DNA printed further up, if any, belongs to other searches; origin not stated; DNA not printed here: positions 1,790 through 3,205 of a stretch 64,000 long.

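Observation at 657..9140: Two coupled transporter plus ATP-grasp-like cassettes: a candidate undescribed import-and-ligate system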

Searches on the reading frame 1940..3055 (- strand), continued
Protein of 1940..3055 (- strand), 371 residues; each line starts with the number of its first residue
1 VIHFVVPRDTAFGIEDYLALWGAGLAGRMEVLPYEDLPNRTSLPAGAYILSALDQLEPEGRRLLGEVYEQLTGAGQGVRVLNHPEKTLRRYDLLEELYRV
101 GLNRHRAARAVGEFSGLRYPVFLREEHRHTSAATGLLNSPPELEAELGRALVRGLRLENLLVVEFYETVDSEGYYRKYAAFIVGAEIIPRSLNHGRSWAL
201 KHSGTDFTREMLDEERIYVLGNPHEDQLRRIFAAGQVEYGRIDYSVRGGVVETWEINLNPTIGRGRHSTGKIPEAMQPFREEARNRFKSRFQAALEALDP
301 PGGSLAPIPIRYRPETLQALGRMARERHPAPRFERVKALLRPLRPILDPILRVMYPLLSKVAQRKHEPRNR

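Call 46: find_encoding_contigs(protein=P0033, flank=10000, max_places=2)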
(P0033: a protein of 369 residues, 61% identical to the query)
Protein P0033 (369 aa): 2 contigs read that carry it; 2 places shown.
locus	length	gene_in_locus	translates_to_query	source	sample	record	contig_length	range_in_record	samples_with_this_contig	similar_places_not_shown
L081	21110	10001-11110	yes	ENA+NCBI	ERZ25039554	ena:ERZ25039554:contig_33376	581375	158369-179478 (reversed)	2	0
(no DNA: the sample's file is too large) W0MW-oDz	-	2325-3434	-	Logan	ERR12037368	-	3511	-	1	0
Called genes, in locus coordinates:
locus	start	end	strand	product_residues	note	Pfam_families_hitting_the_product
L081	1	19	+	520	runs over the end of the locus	PF03853:YjeF_N, PF01256:Carb_kinase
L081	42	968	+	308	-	PF00586:AIRS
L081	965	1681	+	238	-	PF01553:Acyltransferase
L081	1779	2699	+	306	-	-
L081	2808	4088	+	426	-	PF03952:Enolase_N, PF00113:Enolase_C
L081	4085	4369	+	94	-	PF04977:DivIC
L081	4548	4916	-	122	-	-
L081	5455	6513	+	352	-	PF00657:Lipase_GDSL (faint), PF13472:Lipase_GDSL_2 (weak)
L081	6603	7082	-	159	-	PF13474:SnoaL_3 (weak), PF14534:DUF4440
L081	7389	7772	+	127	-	PF07963:N_methyl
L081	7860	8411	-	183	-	-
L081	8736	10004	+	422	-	PF00375:SDF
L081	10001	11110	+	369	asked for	-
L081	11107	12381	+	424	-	PF00083:Sugar_tr, PF07690:MFS_1, PF00083:Sugar_tr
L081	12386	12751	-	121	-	-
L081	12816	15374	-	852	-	PF13431:TPR_17 (faint)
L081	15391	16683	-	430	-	PF04116:FA_hydroxylase, PF24858:AGMP_C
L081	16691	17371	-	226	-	-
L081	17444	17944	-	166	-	-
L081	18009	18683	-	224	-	PF00027:cNMP_binding, PF13545:HTH_Crp_2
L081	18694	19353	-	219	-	-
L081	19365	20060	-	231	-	-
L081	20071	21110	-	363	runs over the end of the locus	PF00355:Rieske, PF03358:FMN_red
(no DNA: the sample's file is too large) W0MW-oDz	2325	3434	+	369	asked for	-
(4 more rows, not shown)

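Call 47: find_encoding_contigs(protein=P0055, flank=10000, max_places=1)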
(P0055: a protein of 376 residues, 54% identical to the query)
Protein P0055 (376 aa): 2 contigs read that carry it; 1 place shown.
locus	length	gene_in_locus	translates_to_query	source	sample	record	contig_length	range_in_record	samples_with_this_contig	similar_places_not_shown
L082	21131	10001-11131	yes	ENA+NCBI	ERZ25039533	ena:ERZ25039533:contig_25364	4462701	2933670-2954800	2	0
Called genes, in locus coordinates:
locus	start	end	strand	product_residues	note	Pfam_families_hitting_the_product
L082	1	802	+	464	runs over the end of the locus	PF01520:Amidase_3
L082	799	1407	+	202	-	PF10646:Germane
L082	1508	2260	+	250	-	PF01138:RNase_PH, PF03725:RNase_PH_C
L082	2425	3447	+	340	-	-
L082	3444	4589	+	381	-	PF04107:GCS2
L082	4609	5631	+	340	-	PF02073:Peptidase_M29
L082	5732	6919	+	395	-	-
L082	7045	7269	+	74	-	PF09723:Zn_ribbon_8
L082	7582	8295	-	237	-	PF00756:Esterase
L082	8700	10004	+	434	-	PF00375:SDF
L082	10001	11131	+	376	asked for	-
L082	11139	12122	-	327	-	PF00515:TPR_1 (faint), PF07719:TPR_2 (faint), PF13176:TPR_7 (faint), PF13424:TPR_12 (faint), PF13181:TPR_8 (faint), PF17874:TPR_MalT (faint), PF14938:SNAP (faint), PF13414:TPR_11 (faint)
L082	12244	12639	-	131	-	-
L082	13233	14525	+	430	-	PF25917:BSH_RND, PF25973:BSH_CzcB (weak), PF25876:HH_MFP_RND, PF25944:Beta-barrel_RND, PF25967:RND-MFP_C, PF25989:YknX_C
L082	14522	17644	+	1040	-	PF00873:ACR_tran, PF03176:MMPL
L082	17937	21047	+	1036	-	PF00873:ACR_tran, PF03176:MMPL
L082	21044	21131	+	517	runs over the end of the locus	PF02321:OEP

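Call 48: find_encoding_contigs(protein=P0115, flank=10000, max_places=2)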
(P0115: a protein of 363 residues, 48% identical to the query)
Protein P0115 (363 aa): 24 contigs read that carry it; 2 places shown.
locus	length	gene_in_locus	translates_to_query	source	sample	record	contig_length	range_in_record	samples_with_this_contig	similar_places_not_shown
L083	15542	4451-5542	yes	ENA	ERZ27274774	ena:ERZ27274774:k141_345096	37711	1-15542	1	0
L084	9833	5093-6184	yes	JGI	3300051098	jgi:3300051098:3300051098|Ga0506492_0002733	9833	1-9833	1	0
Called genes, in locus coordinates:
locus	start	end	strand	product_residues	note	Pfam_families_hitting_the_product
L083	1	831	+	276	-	?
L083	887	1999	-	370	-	PF21722:Gly_rich_2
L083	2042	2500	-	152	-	-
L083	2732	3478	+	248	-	PF00106:adh_short, PF08659:KR (weak), PF13460:NAD_binding_10 (weak), PF13561:adh_short_C2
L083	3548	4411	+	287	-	PF12146:Hydrolase_4, PF20434:BD-FAE (weak), PF00561:Abhydrolase_1, PF07859:Abhydrolase_3 (weak), PF12697:Abhydrolase_6, PF00326:Peptidase_S9 (weak)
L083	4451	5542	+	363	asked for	-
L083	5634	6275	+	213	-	PF03446:NAD_binding_2 (weak), PF03807:F420_oxidored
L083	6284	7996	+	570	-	-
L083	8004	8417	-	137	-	-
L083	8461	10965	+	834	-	PF04002:RadC (faint), PF00270:DEAD (faint), PF13307:Helicase_C_2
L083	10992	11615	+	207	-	PF01557:FAA_hydrolase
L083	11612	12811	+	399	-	PF00155:Aminotran_1_2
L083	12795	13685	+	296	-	-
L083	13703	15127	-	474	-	PF00749:tRNA-synt_1c, PF19269:Anticodon_2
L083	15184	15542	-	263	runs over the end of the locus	PF00528:BPD_transp_1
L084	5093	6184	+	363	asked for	-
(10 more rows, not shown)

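Call 49: fold_search(model_id=the predicted structure, library=pdb)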
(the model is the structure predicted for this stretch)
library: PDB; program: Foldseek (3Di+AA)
matches with E <= 10: 779; with E <= 0.001: 284
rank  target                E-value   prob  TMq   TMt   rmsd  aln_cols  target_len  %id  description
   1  3r23_A                1.3e-09  1.00  0.43  0.51   8.7       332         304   11  Crystal Structure of D-alanine--D-Alanine Ligase from Bacillus anthracis (released 2011-03-30)
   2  3vpb_A                1.9e-09  1.00  0.42  0.53   8.0       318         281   12  ArgX from Sulfolobus tokodaii complexed with LysW/Glu/ADP/Mg/Zn/Sulfate (released 2013-02-27)
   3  3r5x_B                3.2e-09  1.00  0.43  0.52   7.7       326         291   13  Crystal Structure of D-alanine--D-Alanine Ligase from Bacillus anthracis complexed with ATP (released 2011-04-06)
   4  3vpb_B                6.9e-09  1.00  0.42  0.52   8.1       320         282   12  ArgX from Sulfolobus tokodaii complexed with LysW/Glu/ADP/Mg/Zn/Sulfate (released 2013-02-27)
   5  3r5x_D                7.3e-09  1.00  0.43  0.50   7.7       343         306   13  Crystal Structure of D-alanine--D-Alanine Ligase from Bacillus anthracis complexed with ATP (released 2011-04-06)
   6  3vpc_C                8.2e-09  1.00  0.41  0.53   8.3       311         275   12  ArgX from Sulfolobus tokodaii complexed with ADP (released 2013-02-27)
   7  3vpd_B                1.0e-08  1.00  0.40  0.52   8.8       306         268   17  LysX from Thermus thermophilus complexed with AMP-PNP (released 2013-02-27)
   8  3vpd_A                1.1e-08  1.00  0.43  0.54   8.6       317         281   19  LysX from Thermus thermophilus complexed with AMP-PNP (released 2013-02-27)
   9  3r23_B                1.3e-08  1.00  0.41  0.48   9.0       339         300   13  Crystal Structure of D-alanine--D-Alanine Ligase from Bacillus anthracis (released 2011-03-30)
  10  5k2m_H                2.3e-08  1.00  0.42  0.54   7.4       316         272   14  Bifunctional LysX/ArgX from Thermococcus kodakarensis with LysW-gamma-AAA (released 2016-09-07)
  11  3r5x_C                2.7e-08  1.00  0.41  0.51   7.6       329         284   12  Crystal Structure of D-alanine--D-Alanine Ligase from Bacillus anthracis complexed with ATP (released 2011-04-06)
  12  5k2m_A                2.9e-08  1.00  0.44  0.56   7.0       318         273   15  Bifunctional LysX/ArgX from Thermococcus kodakarensis with LysW-gamma-AAA (released 2016-09-07)
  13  7qys_C                2.9e-08  1.00  0.46  0.57   7.7       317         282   14  Crystal structure of RimK from Pseudomonas syringae DC3000 (released 2022-10-05)
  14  7qyr_H                3.4e-08  1.00  0.46  0.58   6.2       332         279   15  Crystal structure of RimK from Pseudomonas aeruginosa PAO1 (released 2022-10-05)
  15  7qys_F                3.4e-08  1.00  0.46  0.57   7.7       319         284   14  Crystal structure of RimK from Pseudomonas syringae DC3000 (released 2022-10-05)
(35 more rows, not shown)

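Call 51: search_protein_families(library=ncbifam, proteins=[L012:6190-8004:+, L064:4246-6108:+, L069:9119-10486:+, L077:8951-10483:+, L019:5497-7161:+, L012:9123-10538:+, L064:6171-7877:+], max_evalue=1e-10)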
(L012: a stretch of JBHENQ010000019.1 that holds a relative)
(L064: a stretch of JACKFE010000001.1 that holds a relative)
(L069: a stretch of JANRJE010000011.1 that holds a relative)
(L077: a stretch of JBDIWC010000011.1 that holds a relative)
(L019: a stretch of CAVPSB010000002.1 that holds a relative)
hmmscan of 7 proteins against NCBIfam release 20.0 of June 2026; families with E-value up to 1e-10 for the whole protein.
L012:6190-8004:+ (604 aa): 153 families (the best 25 are shown)
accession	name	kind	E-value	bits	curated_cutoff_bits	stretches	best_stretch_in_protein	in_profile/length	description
TIGR02204.1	MsbA_rel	hypoth_equivalog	8.8e-102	341.6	780.4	1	66-579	59-573/576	ABC transporter, permease/ATP-binding protein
NF045513.1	HepA_fam_ABC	equivalog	6.2e-100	335.4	725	1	60-579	86-604/610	heterocyst formation ABC transporter subunit HepA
TIGR02203.1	MsbA_lipidA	equivalog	5.1e-99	332.3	602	1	69-581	59-569/572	lipid A export permease/ATP-binding protein MsbA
NF052233.1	CphA_assoc_ABC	equivalog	8.4e-98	328.6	880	1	108-591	269-753/766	cyanophycin metabolism-associated ABC transporter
NF010178.0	PRK13657.1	equivalog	1.3e-90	304.5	733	1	60-584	53-573/588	glucan ABC transporter ATP-binding protein/ permease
TIGR00958.1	3a01208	subfamily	5.4e-84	282.8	874.6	1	97-577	229-710/711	antigen peptide transporter 2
TIGR01846.1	type_I_sec_HlyB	subfamily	3.3e-83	280.2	725.55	1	90-583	200-694/694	type I secretion system permease/ATPase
TIGR03796.1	NHLM_micro_ABC1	equivalog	1.2e-81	275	853.3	1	67-577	195-708/710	NHLP family bacteriocin export ABC transporter peptidase/permease/ATPase subunit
NF008381.0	PRK11176.1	equivalog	3.4e-80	270.1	867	1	69-582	69-580/582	lipid A ABC transporter ATP-binding protein/permease MsbA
NF008055.0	PRK10789.1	equivalog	8.8e-79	265.5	845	1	59-582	47-572/590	SmdA family multidrug ABC transporter permease/ATP-binding protein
TIGR02857.1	CydD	equivalog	7.2e-78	262.8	435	1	55-553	31-529/529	thiol reductant ABC exporter subunit CydD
TIGR03797.1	NHLM_micro_ABC2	equivalog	2.6e-77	260.9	709.4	1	65-581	172-685/686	NHLP bacteriocin export ABC transporter permease/ATPase subunit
TIGR03375.1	type_I_sec_LssB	subfamily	3.3e-74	250.4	693.1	1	67-569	187-690/696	type I secretion system permease/ATPase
TIGR01192.1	chvA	subfamily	1.1e-72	245.6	585.4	1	147-581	134-570/585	glucan export ABC transporter ATP-binding protein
TIGR01193.1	bacteriocin_ABC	subfamily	1.1e-68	232.4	523.85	1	77-578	204-706/708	peptide cleavage/export ABC transporter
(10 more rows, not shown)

L064:4246-6108:+ (620 aa): 173 families (the best 25 are shown)
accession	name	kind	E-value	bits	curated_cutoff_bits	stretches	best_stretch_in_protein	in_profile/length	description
TIGR02203.1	MsbA_lipidA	equivalog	2.4e-93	313.6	602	1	68-615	33-569/572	lipid A export permease/ATP-binding protein MsbA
TIGR02204.1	MsbA_rel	hypoth_equivalog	1.2e-79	268.5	780.4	1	91-613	55-573/576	ABC transporter, permease/ATP-binding protein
NF008381.0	PRK11176.1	equivalog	6.7e-77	259.2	867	1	99-614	70-578/582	lipid A ABC transporter ATP-binding protein/permease MsbA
NF045513.1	HepA_fam_ABC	equivalog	1.5e-75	254.9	725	1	101-618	102-609/610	heterocyst formation ABC transporter subunit HepA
NF052233.1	CphA_assoc_ABC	equivalog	1e-74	252.3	880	1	112-618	248-746/766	cyanophycin metabolism-associated ABC transporter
TIGR00958.1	3a01208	subfamily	1.5e-74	251.5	874.6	1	109-611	213-710/711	antigen peptide transporter 2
TIGR03375.1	type_I_sec_LssB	subfamily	1e-73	248.8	693.1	1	99-605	193-692/696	type I secretion system permease/ATPase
TIGR01846.1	type_I_sec_HlyB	subfamily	4.1e-73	246.8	725.55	1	103-613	188-690/694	type I secretion system permease/ATPase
NF010178.0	PRK13657.1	equivalog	8.5e-73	245.7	733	1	69-612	35-567/588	glucan ABC transporter ATP-binding protein/ permease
TIGR03796.1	NHLM_micro_ABC1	equivalog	1.2e-72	245.2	853.3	1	61-611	162-708/710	NHLP family bacteriocin export ABC transporter peptidase/permease/ATPase subunit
TIGR03797.1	NHLM_micro_ABC2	equivalog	4.3e-68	230.4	709.4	1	93-612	175-682/686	NHLP bacteriocin export ABC transporter permease/ATPase subunit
TIGR02857.1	CydD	equivalog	6.3e-63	213.5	435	1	348-587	296-529/529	thiol reductant ABC exporter subunit CydD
TIGR01193.1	bacteriocin_ABC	subfamily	1.8e-58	198.7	523.85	1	104-613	206-707/708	peptide cleavage/export ABC transporter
NF008364.0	PRK11160.1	equivalog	1.2e-57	195.8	630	1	146-613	112-573/575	heme ABC transporter ATP-binding protein/permease CydC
TIGR01192.1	chvA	subfamily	2.1e-57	195.1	585.4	1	76-612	42-567/585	glucan export ABC transporter ATP-binding protein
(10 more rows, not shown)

L069:9119-10486:+ (455 aa): 12 families
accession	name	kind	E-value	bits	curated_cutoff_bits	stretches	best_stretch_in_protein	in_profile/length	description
TIGR00911.1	2A0308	subfamily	5.4e-73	246.2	701.8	1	15-445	39-473/505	L-type amino acid transporter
TIGR00909.1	2A0306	subfamily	1.5e-50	172.4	556.8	1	22-444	3-428/429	amino acid transporter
NF008466.1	PRK11357.1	equivalog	2e-40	139.1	800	1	19-449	5-439/446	fructoselysine/psicoselysine transporter FrlA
NF053761.1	BrChAATpBcaP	equivalog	3e-36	125.5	690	1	11-448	10-454/460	branched-chain amino acid transporter BcaP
TIGR00908.1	2A0305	equivalog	3.8e-27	95.3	381.75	1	20-446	5-430/442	ethanolamine permease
TIGR00905.1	2A0302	subfamily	4.9e-23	81.7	409.05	1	21-351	6-341/473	basic amino acid/polyamine antiporter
TIGR00906.1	2A0303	subfamily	3.3e-21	75.3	681.7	1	18-347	27-387/602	cationic amino acid transport permease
NF008245.0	PRK11021.1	equivalog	4.1e-19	68.9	284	1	22-330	6-306/419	L-methionine/branched-chain amino acid transporter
NF007929.0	PRK10644.1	equivalog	3.9e-16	58.8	574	1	26-337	12-320/445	arginine/agmatine antiporter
TIGR03810.1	arg_ornith_anti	equivalog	1e-13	50.9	591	1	27-381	6-367/468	arginine-ornithine antiporter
TIGR00907.1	2A0304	subfamily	6.8e-13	48.3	598.3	1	20-350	10-365/482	amino acid permease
NF007938.0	PRK10655.1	equivalog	1.3e-12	47.7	409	1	36-311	20-292/438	putrescine-ornithine antiporter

L077:8951-10483:+ (510 aa): 11 families
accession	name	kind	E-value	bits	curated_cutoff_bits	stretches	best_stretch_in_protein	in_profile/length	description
TIGR00911.1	2A0308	subfamily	7.8e-70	235.7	701.8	1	56-499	26-472/505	L-type amino acid transporter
TIGR00909.1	2A0306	subfamily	1.1e-50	172.9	556.8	1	76-498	2-427/429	amino acid transporter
NF008466.1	PRK11357.1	equivalog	3.1e-44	151.6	800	1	72-478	3-412/446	fructoselysine/psicoselysine transporter FrlA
NF053761.1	BrChAATpBcaP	equivalog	3e-35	122.1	690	1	72-498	17-449/460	branched-chain amino acid transporter BcaP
TIGR00908.1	2A0305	equivalog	1.4e-27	96.7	381.75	1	73-484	3-413/442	ethanolamine permease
TIGR00905.1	2A0302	subfamily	7.1e-23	81.1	409.05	1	76-505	6-440/473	basic amino acid/polyamine antiporter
NF008245.0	PRK11021.1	equivalog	1.9e-17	63.4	284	1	77-390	6-311/419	L-methionine/branched-chain amino acid transporter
TIGR00906.1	2A0303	subfamily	2.7e-17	62.4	681.7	0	255-403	241-388/602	cationic amino acid transport permease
NF007929.0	PRK10644.1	equivalog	8.8e-15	54.3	574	1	79-392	10-320/445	arginine/agmatine antiporter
TIGR00907.1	2A0304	subfamily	3.3e-13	49.4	598.3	1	89-404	22-364/482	amino acid permease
NF007876.0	PRK10580.1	equivalog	7.1e-11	41.6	736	1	74-413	6-350/457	proline-specific permease ProY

L019:5497-7161:+ (554 aa): 161 families (the best 25 are shown)
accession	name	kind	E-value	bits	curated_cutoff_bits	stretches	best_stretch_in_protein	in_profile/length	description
NF008449.1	PRK11300.1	equivalog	1.4e-64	217.8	362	1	309-553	2-253/255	high-affinity branched-chain amino acid ABC transporter ATP-binding protein LivG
TIGR03411.1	urea_trans_UrtD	equivalog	2.4e-61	207.5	304.1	1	312-554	2-242/242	urea ABC transporter ATP-binding protein UrtD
TIGR04406.1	LPS_export_lptB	equivalog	4.4e-48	163.7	240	1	313-553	2-234/239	LPS export ABC transporter ATP-binding protein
TIGR01188.1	drrA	subfamily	3.4e-43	148.1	312.45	1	320-541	1-211/302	daunorubicin resistance ABC transporter, ATP-binding protein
TIGR02315.1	ABC_phnC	equivalog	4.8e-42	144.1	266.1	1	312-544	1-236/243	phosphonate ABC transporter ATP-binding protein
TIGR03410.1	urea_trans_UrtE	equivalog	4e-40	137.7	285.8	1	313-543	1-221/230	urea ABC transporter ATP-binding subunit UrtE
TIGR03265.1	PhnT2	equivalog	3.5e-39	135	457.7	1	311-545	3-226/353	putative 2-aminoethylphosphonate ABC transporter ATP-binding protein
NF008144.0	PRK10895.1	equivalog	1.5e-38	132.6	381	1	313-553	4-236/241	LPS export ABC transporter ATP-binding protein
TIGR00968.1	3a0106s01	subfamily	3.2e-37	128.3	342.75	1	314-545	2-222/237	sulfate ABC transporter ATP-binding protein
NF008442.0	PRK11288.1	equivalog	2.2e-35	121.9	689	1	309-543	4-232/504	L-arabinose ABC transporter ATP-binding protein AraG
TIGR01186.1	proV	subfamily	2.4e-35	122.3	326.6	1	327-545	8-221/363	betaine/proline/choline family ABC transporter ATP-binding protein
NF006987.0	PRK09452.1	equivalog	4.4e-35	121.1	482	1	309-546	14-240/378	spermidine/putrescine ABC transporter ATP-binding protein PotA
NF043075.1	MMSYN1_0197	equivalog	2.4e-34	118.8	550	1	312-545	2-224/341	spermidine/putrescine ABC transporter ATP-binding protein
NF047930.1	ABC_ATP_B6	equivalog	3.7e-34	118.2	670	1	312-541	2-223/510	putative B6 ABC transporter ATP-binding protein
NF008105.0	PRK10851.1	equivalog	3.9e-34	117.9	502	1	313-545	3-228/362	sulfate/thiosulfate ABC transporter ATP-binding protein CysA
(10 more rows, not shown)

L012:9123-10538:+ (471 aa): 4 families
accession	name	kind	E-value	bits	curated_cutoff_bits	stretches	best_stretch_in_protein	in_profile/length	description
NF051886.1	XaaProDiPepCaul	equivalog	1.1e-29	103.6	500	1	334-442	291-395/398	Xaa-Pro dipeptidase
TIGR01224.1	hutI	equivalog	1.6e-13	50.3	298.15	0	343-430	275-361/377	imidazolonepropionase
NF006679.0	PRK09228.1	subfamily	3.8e-11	42.4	351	0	48-100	29-83/433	guanine deaminase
NF006689.0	PRK09237.1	equivalog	5.1e-11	41.7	371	0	51-171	23-148/383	amidohydrolase/deacetylase family metallohydrolase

L064:6171-7877:+ (568 aa): 3 families
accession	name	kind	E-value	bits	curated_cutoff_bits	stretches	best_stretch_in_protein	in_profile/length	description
NF041875.1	EPS_EpsD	equivalog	3.5e-17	62.8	370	1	266-465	1-212/325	exopolysaccharide biosynthesis glycosyltransferase EpsD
NF007482.0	PRK10073.1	equivalog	3.3e-15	55.9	423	1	264-356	6-100/334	glycosyltransferase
TIGR03965.1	mycofact_glyco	equivalog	1.5e-11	43.8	280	0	259-460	69-281/467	mycofactocin biosynthesis glycosyltransferase MftF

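Call 52: search_protein_representatives(alignment_id=A2)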
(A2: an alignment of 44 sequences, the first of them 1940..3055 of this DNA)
Query: 44 sequences, 368 profile positions. Proteins with E-value up to 0.001 (for the whole library): 2698; up to 1e-10: 1886; up to 1e-30: 1311. The best 150 are listed.
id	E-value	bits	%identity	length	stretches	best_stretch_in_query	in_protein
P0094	2.8e-158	543.1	-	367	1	1-365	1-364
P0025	5.1e-156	535.7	-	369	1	1-366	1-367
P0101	9.0e-142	488.8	-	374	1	1-362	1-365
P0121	1.4e-138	478.3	-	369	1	1-363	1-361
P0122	2.5e-137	474.2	-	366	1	1-366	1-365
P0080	2.9e-134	464.1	-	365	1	1-365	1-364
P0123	1.8e-131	454.9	-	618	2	2-262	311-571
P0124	4.2e-131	453.7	-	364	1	1-364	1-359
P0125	1.8e-129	448.4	-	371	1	1-364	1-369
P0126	2.4e-127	441.3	-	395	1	7-366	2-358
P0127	3.3e-124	431.0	-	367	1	1-366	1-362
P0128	5.3e-124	430.3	-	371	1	1-366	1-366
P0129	1.1e-123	429.3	-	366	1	1-366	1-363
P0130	8.2e-123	426.4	-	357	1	1-365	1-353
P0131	2.0e-120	418.5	-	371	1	1-362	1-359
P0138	1.2e-111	389.7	-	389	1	1-304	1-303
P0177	2.8e-95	335.8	-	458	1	1-314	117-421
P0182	4.8e-94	331.7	-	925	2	2-265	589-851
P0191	9.3e-93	327.5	-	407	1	1-253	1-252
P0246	1.3e-85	304.0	-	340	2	154-305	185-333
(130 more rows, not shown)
